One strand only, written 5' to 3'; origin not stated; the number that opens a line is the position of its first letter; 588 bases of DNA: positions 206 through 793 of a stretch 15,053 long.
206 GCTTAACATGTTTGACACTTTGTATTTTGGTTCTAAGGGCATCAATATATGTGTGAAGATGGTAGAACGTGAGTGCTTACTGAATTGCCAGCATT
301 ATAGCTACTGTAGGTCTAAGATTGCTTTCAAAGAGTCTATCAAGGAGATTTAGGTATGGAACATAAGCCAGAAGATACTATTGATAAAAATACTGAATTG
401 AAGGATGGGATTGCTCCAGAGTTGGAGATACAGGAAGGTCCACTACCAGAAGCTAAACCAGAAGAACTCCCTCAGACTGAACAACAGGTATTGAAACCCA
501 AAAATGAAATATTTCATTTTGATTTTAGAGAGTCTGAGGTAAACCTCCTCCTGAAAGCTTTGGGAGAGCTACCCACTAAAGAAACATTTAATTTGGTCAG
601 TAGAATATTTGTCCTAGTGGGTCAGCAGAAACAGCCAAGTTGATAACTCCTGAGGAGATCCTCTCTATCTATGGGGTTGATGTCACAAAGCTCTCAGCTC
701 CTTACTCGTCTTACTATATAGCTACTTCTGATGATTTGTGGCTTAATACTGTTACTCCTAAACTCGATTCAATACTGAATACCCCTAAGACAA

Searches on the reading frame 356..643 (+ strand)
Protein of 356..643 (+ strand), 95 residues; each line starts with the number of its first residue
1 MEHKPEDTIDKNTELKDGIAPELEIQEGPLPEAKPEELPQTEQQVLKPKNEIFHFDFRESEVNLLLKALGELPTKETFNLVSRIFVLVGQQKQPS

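Call 7: search_protein_families(library=phrogs, proteins=[window:356-643:+], max_evalue=0.001)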
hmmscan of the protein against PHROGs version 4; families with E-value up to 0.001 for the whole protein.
window:356-643:+ (95 aa): 0 families

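Call 76: find_encoding_contigs(protein=window:356-643:+, flank=10000, max_places=1)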
Protein window:356-643:+ (95 aa): 3 contigs read that carry it; 1 place shown.
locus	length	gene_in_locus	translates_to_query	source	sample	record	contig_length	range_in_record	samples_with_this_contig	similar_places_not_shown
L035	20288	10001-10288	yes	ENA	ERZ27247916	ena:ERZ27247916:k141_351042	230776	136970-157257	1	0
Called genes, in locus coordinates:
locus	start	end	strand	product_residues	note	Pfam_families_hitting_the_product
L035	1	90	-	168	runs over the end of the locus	-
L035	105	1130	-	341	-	-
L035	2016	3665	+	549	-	PF00270:DEAD (faint), PF04851:ResIII, PF13307:Helicase_C_2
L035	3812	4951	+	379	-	-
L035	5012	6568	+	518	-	PF00154:RecA_N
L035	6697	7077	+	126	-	PF25311:WDGH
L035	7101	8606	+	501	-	PF00270:DEAD, PF04851:ResIII, PF00271:Helicase_C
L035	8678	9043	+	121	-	PF00216:Bac_DNA_binding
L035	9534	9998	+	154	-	-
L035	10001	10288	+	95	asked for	-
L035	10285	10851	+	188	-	-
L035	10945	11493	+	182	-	PF01464:SLT (weak)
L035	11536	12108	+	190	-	-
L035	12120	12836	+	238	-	PF01471:PG_binding_1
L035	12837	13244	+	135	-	-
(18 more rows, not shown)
